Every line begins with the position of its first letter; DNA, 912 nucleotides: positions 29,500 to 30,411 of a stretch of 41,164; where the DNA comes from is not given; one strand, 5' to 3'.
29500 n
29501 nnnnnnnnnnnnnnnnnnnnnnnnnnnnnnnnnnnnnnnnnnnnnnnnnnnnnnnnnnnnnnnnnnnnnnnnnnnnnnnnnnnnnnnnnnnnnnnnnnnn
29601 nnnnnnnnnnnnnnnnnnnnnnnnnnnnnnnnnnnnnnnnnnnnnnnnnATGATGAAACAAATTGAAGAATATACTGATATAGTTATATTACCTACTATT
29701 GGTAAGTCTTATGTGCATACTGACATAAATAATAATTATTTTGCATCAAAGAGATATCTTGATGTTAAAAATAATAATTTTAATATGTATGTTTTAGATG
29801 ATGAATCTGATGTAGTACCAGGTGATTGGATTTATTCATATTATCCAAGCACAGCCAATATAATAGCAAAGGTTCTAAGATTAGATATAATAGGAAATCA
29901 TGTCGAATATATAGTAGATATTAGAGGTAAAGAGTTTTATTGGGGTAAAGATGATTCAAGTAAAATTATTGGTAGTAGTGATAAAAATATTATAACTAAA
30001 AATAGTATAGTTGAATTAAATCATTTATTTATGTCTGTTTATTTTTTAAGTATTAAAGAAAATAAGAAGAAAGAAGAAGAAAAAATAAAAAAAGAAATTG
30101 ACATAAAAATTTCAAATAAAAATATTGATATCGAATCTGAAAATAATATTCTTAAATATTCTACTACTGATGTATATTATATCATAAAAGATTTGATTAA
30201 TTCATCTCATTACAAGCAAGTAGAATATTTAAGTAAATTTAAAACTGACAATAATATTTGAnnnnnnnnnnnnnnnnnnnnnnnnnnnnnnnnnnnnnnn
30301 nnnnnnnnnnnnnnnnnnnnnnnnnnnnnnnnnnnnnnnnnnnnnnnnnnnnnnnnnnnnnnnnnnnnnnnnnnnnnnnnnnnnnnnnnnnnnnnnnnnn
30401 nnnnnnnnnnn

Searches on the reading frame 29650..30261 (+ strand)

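Call 33: search_protein_families(library=phrogs, proteins=[window:29650-30261:+], max_evalue=0.01)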
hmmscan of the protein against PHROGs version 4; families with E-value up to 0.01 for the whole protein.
window:29650-30261:+ (203 aa): 1 family
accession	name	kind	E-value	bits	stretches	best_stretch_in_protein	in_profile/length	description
phrog_26842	-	unknown function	0.0094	17.5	0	138-173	21-56/85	-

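Call 34: search_protein_families(library=pfam, proteins=[window:29650-30261:+], max_evalue=0.01)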
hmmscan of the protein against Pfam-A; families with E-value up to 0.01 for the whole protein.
window:29650-30261:+ (203 aa): 0 families
